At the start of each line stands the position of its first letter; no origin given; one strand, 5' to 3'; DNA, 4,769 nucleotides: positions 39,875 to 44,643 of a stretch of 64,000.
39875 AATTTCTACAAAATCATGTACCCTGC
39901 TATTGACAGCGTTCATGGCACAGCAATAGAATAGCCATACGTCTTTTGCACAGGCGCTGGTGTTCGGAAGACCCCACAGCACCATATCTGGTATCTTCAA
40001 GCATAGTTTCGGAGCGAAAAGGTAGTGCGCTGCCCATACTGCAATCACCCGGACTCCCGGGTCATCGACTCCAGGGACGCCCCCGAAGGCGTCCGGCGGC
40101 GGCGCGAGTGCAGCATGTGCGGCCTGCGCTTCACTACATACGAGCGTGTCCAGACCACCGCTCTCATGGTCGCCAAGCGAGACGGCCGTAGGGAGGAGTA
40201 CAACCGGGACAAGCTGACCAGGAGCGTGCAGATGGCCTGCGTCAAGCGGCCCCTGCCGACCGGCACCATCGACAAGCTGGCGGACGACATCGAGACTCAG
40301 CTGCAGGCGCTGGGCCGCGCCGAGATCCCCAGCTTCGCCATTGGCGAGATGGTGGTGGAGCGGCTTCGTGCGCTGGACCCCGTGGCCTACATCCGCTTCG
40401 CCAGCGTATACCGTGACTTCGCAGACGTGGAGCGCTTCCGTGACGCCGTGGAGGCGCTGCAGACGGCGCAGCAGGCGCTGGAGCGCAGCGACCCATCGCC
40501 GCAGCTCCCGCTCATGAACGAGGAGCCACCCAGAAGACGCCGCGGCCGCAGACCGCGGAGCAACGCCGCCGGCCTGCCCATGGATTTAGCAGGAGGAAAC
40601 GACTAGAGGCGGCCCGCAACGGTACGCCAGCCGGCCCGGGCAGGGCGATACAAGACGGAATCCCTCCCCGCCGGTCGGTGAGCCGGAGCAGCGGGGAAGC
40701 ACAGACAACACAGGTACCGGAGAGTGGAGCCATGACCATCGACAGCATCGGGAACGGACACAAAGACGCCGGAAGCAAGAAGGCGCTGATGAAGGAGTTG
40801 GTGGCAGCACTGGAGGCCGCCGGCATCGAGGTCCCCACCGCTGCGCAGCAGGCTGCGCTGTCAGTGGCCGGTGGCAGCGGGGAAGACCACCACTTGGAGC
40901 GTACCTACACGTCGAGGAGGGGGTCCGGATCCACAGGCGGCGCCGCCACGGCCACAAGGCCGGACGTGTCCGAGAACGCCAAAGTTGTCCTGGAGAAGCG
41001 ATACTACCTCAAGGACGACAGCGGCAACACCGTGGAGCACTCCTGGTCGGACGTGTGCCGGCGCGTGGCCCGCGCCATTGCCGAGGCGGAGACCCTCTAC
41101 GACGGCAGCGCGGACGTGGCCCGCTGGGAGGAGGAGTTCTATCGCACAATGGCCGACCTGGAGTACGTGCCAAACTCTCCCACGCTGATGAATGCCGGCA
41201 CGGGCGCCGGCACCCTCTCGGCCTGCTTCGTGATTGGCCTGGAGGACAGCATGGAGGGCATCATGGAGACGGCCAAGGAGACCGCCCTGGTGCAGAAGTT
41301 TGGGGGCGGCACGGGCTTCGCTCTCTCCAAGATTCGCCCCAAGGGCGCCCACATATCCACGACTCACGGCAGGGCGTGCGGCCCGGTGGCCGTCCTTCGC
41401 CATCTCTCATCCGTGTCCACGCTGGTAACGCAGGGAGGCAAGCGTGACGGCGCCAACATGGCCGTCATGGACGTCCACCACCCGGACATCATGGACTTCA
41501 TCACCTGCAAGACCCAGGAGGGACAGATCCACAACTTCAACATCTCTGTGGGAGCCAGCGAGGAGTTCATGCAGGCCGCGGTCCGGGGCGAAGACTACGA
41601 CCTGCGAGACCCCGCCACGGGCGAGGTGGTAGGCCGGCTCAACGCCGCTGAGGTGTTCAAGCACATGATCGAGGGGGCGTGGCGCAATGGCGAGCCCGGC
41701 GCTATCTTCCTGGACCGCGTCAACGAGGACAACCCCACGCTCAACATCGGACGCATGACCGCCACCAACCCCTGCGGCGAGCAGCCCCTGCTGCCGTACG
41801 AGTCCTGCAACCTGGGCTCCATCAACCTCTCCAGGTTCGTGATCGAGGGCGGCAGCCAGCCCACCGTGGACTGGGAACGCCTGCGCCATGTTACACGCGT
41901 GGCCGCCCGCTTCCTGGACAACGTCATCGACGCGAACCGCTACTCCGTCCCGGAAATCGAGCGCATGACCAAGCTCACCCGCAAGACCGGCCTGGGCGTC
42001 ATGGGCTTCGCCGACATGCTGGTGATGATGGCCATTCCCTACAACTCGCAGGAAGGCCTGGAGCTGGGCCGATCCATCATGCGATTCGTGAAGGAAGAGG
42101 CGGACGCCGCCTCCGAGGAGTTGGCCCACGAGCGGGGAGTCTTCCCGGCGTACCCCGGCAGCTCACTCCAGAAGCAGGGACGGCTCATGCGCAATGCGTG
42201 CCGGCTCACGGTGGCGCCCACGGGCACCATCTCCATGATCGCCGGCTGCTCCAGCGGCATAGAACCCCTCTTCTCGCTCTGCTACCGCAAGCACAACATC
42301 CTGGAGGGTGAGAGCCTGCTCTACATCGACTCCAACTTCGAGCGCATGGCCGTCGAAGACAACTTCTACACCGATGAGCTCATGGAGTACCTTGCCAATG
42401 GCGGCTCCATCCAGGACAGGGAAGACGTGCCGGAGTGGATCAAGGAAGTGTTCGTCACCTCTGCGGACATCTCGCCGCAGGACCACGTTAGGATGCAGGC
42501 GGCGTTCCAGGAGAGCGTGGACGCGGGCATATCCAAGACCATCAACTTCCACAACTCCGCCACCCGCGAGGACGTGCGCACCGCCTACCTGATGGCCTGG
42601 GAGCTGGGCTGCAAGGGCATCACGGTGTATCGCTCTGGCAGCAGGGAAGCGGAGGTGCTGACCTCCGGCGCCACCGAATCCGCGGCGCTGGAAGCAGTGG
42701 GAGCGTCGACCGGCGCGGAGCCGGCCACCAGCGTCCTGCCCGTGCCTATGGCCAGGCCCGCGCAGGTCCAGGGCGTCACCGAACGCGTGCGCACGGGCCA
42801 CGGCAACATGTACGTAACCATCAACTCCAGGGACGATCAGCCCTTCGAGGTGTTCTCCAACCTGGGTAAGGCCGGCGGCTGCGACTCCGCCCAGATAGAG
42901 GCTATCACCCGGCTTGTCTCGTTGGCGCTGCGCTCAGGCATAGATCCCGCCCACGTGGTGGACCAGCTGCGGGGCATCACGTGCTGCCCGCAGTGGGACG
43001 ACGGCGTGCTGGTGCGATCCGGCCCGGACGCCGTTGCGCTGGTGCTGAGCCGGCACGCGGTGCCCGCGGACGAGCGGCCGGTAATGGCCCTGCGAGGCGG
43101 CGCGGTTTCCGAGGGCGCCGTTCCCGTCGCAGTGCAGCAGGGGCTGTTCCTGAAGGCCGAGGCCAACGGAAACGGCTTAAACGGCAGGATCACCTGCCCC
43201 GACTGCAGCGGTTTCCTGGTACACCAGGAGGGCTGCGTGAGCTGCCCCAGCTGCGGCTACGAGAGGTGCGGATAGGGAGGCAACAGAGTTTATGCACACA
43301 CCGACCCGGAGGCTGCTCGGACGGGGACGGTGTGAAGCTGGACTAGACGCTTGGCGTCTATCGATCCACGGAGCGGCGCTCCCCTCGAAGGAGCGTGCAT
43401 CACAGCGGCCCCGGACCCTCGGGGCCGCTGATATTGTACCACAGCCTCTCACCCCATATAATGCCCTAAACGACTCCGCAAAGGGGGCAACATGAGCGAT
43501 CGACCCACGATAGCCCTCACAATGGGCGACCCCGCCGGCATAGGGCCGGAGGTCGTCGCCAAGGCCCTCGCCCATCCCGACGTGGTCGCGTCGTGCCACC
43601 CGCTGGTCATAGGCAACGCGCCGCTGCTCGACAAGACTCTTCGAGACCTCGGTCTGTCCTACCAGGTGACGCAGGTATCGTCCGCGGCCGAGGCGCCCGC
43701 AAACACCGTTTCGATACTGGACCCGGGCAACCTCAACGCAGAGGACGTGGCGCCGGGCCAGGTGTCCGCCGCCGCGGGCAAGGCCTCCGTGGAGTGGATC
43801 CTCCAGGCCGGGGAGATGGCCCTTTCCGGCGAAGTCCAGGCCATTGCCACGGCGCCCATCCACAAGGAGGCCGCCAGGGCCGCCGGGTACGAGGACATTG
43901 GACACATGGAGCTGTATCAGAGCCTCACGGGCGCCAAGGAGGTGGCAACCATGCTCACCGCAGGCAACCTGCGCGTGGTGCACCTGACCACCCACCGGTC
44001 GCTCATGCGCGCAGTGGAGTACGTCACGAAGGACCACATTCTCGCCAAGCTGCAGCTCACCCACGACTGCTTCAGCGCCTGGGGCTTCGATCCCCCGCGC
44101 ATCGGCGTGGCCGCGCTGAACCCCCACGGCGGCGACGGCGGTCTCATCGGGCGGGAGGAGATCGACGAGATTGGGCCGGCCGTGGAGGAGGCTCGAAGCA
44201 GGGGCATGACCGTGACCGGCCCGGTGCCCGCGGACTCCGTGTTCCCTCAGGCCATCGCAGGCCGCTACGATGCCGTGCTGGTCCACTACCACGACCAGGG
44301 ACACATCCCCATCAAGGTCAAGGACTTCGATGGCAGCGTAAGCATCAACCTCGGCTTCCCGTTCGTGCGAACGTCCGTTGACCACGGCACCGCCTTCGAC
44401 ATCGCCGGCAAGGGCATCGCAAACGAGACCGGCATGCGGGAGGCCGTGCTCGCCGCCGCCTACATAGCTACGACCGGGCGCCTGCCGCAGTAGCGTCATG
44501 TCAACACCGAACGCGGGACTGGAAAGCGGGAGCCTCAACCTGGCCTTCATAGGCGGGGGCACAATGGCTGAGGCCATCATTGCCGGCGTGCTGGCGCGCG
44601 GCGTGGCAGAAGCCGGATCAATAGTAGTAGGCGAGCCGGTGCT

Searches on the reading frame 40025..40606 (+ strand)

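Call 57: search_protein_families(library=pfam, proteins=[window:40025-40606:+], max_evalue=0.0001)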
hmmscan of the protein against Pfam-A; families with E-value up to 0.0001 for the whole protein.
window:40025-40606:+ (193 aa): 2 families
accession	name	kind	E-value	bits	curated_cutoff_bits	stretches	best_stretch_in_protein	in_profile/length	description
PF03477.21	ATP-cone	-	4.6e-20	72.4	25.8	1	48-134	2-87/88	ATP cone domain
PF22811.2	Zn_ribbon_NrdR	-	5.5e-18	65.1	27.2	1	1-40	1-42/42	Transcriptional repressor NrdR-like, N-terminal domain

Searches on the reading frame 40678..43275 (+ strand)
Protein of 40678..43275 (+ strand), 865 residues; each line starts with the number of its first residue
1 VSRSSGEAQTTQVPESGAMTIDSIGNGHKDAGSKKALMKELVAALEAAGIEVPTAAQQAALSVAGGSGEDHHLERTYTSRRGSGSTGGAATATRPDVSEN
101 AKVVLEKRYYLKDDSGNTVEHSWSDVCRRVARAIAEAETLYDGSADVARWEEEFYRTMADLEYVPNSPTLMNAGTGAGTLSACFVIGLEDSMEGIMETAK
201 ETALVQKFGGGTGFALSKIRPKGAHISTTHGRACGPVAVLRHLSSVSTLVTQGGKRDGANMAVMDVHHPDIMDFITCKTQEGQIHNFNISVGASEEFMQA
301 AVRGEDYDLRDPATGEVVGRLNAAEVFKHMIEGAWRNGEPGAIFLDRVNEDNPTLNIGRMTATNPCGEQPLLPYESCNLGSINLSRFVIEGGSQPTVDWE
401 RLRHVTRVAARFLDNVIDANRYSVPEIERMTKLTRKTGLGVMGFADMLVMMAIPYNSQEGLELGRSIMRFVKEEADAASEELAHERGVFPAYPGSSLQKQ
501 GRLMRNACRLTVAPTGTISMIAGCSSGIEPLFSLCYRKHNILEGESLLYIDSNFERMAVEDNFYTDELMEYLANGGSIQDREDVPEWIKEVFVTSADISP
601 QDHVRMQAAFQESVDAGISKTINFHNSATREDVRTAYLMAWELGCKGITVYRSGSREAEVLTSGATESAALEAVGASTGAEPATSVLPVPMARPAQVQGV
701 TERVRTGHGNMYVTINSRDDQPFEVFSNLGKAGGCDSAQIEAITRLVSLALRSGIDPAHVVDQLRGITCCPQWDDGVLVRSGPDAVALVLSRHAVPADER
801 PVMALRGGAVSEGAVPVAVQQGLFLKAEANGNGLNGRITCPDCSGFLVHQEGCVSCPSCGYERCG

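Call 57: search_protein_families(library=pfam, proteins=[window:40678-43275:+], max_evalue=0.0001)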
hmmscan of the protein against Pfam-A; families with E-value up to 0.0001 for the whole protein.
window:40678-43275:+ (865 aa): 3 families
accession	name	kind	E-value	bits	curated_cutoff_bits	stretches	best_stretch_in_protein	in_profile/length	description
PF02867.20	Ribonuc_red_lgC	-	1e-127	427.4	23.9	1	181-651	1-523/523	Ribonucleotide reductase, barrel domain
PF00317.26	Ribonuc_red_lgN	-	1.3e-21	76.9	28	1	98-176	4-75/77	Ribonucleotide reductase, all-alpha domain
PF12637.14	TSCPD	-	1.3e-20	73.9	22.8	1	702-793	5-87/88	TSCPD domain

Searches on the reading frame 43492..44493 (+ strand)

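Call 57: search_protein_families(library=pfam, proteins=[window:43492-44493:+], max_evalue=0.0001)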
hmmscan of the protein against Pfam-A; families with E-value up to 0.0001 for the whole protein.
window:43492-44493:+ (333 aa): 1 family
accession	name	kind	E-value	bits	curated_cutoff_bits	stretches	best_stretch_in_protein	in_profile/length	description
PF04166.17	PdxA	-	1.8e-97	326.6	27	1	34-322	2-286/286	Pyridoxal phosphate biosynthetic protein PdxA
